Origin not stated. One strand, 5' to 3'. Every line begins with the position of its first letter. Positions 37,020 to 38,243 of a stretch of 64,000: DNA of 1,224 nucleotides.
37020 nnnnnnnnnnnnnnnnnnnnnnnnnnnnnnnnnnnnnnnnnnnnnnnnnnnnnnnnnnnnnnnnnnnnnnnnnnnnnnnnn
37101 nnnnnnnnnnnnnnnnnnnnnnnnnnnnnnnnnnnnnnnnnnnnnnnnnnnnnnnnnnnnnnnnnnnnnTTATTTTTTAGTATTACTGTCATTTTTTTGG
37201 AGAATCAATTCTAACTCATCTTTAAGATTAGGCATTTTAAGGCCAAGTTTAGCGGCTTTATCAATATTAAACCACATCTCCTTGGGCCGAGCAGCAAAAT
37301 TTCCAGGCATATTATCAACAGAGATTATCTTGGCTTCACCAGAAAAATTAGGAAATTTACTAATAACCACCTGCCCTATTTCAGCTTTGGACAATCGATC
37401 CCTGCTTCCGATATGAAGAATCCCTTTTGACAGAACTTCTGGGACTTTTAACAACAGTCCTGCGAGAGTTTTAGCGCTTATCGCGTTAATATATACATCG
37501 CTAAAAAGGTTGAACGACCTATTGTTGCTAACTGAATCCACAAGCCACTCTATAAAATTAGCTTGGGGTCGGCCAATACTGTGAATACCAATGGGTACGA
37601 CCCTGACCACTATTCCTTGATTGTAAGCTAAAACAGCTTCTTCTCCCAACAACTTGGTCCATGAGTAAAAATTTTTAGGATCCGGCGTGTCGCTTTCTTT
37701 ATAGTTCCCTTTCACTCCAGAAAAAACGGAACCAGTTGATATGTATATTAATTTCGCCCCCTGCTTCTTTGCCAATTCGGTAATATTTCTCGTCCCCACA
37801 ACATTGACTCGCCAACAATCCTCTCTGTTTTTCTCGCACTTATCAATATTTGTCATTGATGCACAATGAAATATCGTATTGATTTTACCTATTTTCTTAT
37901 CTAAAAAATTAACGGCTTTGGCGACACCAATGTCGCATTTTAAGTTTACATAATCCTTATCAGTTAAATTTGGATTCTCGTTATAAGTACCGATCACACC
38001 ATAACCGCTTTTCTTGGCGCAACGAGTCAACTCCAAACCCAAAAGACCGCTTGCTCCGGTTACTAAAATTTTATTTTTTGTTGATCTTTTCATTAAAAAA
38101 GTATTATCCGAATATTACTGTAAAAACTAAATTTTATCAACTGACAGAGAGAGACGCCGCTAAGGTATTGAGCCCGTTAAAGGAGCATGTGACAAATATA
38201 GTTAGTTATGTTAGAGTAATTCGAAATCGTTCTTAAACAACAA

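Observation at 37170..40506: C-branched deoxysugar module: RmlD-like reductases, Gfo/Idh/MocA oxidoreductase and TylC3-like C-methyltransferase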

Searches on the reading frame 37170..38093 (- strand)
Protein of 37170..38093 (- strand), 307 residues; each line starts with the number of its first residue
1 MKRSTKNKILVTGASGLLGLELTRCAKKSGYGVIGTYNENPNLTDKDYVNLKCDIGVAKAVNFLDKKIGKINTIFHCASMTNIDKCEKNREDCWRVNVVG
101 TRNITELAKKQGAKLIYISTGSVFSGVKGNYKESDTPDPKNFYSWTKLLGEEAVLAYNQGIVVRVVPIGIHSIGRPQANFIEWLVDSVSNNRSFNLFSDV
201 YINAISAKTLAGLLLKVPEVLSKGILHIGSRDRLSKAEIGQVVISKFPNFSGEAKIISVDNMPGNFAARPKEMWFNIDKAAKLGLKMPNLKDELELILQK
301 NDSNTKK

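Call 3: search_protein_families(library=pfam, proteins=[window:37170-38093:-])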
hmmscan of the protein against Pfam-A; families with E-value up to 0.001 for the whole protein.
window:37170-38093:- (307 aa): 7 families
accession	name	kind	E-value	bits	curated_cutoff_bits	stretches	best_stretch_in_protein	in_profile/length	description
PF04321.23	RmlD_sub_bind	-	3.3e-45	154.8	27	1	8-300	2-284/287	RmlD substrate binding domain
PF01370.27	Epimerase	-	7.8e-25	88.1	20.9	1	9-165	1-164/240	NAD dependent epimerase/dehydratase family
PF07993.18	NAD_binding_4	-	2.2e-12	47.1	20.1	1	68-169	86-205/258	Male sterility protein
PF01073.25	3Beta_HSD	-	5.9e-12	45.6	22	1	10-159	1-162/280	3-beta hydroxysteroid dehydrogenase/isomerase family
PF16363.11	GDP_Man_Dehyd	-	5.3e-11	43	27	1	10-160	1-170/332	GDP-mannose 4,6 dehydratase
PF02719.21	Polysacc_synt_2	-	8e-10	38.8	20.2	1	9-121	1-129/293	Polysaccharide biosynthesis protein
PF00106.31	adh_short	-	0.00014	21.9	26.6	1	8-110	2-121/195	short chain dehydrogenase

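Call 12: search_protein_families(library=ncbifam, proteins=[window:37170-38093:-], max_evalue=0.00001)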
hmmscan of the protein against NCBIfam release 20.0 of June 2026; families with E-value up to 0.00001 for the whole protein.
window:37170-38093:- (307 aa): 17 families
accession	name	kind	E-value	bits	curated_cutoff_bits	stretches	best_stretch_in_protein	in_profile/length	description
TIGR01214.1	rmlD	equivalog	2.5e-39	135.1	224.05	1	8-300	1-284/285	dTDP-4-dehydrorhamnose reductase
NF042423.1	oxyalk_red_Shew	equivalog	1.6e-13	50.5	580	1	6-178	8-179/331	2-alkyl-3-oxoalkanoate reductase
TIGR02197.1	heptose_epim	equivalog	5.1e-13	48.9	274.6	1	9-155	1-150/316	ADP-glyceromanno-heptose 6-epimerase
NF042422.1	oxyalk_red_OleD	equivalog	1.1e-12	47.9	580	1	8-161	2-157/329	2-alkyl-3-oxoalkanoate reductase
TIGR03466.1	HpnA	hypoth_equivalog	1.2e-12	47.4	367.65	1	8-156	2-154/327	hopanoid-associated sugar epimerase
TIGR01181.1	dTDP_gluc_dehyt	equivalog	9e-12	44.7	365.1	1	8-165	1-173/321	dTDP-glucose 4,6-dehydratase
NF007440.0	PRK09987.1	equivalog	5.5e-11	42.3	308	1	8-157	2-142/299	dTDP-4-dehydrorhamnose reductase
TIGR01746.1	Thioester-redct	subfamily_domain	1.8e-09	37.3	213.35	1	70-169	88-193/371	thioester reductase domain-containing protein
TIGR01179.1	galE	equivalog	2.9e-07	29.7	262.3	1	8-158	1-160/332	UDP-glucose 4-epimerase GalE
NF047350.1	aureusi_NRPS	equivalog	3.9e-07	27.3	2500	1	68-135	2106-2175/2373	aureusimine non-ribosomal peptide synthetase AusA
NF052578.1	StrlDmthSdmBMthl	equivalog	5.6e-07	29.6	600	1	9-137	3-131/328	sterol demethylase protein SdmB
NF043036.1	ErythonDh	equivalog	5.6e-07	29.1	325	1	8-158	2-164/321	D-erythronate dehydrogenase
NF009035.0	PRK12367.1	equivalog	5.7e-07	29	266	0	5-40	13-48/249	short chain dehydrogenase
NF009092.0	PRK12428.1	subfamily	6.3e-07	29.3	242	1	6-107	5-101/261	coniferyl-alcohol dehydrogenase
TIGR02622.1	CDP_4_6_dhtase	equivalog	1.6e-06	27.5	278.45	1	6-160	4-171/352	CDP-glucose 4,6-dehydratase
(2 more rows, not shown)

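Call 15: search_solved_structures(query=window:37170-38093:-, max_evalue=1e-10)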
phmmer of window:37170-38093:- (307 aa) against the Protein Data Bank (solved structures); distinct sequences matched with E-value up to 1e-10: 12.
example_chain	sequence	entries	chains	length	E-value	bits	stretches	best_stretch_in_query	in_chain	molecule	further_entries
2ggs_A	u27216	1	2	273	2.5e-32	115.4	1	9-282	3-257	273aa long hypothetical dTDP-4-dehydrorhamnose reductase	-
4ndn_E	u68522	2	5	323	1.3e-19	73.6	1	7-285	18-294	Methionine adenosyltransferase 2 subunit beta | Isoform 2 of Methionine adenosyltransferase 2 subunit beta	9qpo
4ktt_E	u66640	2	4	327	1.4e-19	73.6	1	7-285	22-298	Methionine adenosyltransferase 2 subunit beta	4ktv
30gd_E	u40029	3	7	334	1.5e-19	73.5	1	7-285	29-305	Isoform 1 of Methionine adenosyltransferase 2 subunit beta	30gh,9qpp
2ydx_A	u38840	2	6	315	1.6e-19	73.4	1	7-285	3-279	METHIONINE ADENOSYLTRANSFERASE 2 SUBUNIT BETA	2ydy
5u9c_A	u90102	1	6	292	1.6e-19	73.4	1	4-254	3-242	dTDP-4-dehydrorhamnose Reductase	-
8g22_A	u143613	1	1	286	2.2e-19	72.9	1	9-296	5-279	dTDP-4-dehydrorhamnose reductase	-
3sc6_A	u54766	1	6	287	5.1e-19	71.7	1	5-297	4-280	dTDP-4-dehydrorhamnose reductase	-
4wpg_A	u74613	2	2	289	1.3e-18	70.4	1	8-299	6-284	dTDP-4-dehydrorhamnose reductase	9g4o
1vl0_A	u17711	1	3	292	1.1e-17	67.3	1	8-229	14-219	DTDP-4-dehydrorhamnose reductase, rfbD ortholog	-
6jkg_A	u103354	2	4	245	4.1e-12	49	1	8-190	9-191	Sterol-4-alpha-carboxylate 3-dehydrogenase, decarboxylating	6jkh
6kv9_A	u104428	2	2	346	8.5e-11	44.7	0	8-158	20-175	MoeE5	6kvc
